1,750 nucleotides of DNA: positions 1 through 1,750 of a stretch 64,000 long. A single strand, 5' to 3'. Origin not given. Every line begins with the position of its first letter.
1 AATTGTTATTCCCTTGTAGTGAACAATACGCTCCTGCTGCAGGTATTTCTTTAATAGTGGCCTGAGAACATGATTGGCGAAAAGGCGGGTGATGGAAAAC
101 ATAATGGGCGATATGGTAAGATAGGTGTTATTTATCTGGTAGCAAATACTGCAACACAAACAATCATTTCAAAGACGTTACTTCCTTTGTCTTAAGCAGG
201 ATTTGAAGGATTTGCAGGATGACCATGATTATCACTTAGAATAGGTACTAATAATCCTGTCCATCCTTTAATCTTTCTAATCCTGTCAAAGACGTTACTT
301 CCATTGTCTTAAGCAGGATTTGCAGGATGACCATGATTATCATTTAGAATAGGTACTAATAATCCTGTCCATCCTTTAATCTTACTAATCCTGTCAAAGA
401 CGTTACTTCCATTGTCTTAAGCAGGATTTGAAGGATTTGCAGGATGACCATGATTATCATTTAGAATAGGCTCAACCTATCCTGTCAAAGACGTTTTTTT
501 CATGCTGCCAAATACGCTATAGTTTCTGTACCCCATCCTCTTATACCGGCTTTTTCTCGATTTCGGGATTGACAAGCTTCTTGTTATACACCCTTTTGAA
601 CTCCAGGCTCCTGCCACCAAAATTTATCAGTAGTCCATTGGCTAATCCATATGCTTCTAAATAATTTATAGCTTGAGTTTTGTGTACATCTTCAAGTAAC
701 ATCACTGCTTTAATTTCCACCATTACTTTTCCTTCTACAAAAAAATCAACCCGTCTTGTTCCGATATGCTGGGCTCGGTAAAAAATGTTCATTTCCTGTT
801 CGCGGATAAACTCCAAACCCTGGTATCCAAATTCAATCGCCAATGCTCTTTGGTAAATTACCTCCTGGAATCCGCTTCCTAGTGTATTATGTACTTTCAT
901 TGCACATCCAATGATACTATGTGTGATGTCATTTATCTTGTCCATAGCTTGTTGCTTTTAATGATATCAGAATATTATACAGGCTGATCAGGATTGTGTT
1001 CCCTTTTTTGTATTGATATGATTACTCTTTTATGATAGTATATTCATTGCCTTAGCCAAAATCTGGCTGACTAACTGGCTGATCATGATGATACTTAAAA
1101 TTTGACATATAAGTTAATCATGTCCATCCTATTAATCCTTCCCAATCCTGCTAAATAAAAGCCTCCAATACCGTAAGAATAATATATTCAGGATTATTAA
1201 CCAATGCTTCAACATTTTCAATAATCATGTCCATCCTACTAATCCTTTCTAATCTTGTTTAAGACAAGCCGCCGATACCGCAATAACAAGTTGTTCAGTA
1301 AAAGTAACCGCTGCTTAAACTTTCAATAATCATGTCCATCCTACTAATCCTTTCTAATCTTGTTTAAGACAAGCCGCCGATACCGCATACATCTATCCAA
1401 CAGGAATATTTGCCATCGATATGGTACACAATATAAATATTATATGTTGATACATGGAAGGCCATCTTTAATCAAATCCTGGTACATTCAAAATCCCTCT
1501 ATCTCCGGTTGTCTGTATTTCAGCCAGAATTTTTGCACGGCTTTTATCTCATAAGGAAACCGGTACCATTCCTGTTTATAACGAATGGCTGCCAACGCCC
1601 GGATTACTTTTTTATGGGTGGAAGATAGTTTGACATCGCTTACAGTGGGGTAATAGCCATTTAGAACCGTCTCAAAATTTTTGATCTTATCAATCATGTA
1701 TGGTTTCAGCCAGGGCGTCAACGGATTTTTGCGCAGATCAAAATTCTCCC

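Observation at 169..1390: GxxExxY nuclease-fold gene embedded in about 1.3 kb of tandem 91-117-bp repeats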

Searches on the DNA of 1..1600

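Call 30: search_rna_families(source=window, start=1, end=1600, threshold=evalue, max_evalue=1, show_alignments=3)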
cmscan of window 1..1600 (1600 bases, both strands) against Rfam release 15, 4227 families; matches with E-value up to 1: 0.
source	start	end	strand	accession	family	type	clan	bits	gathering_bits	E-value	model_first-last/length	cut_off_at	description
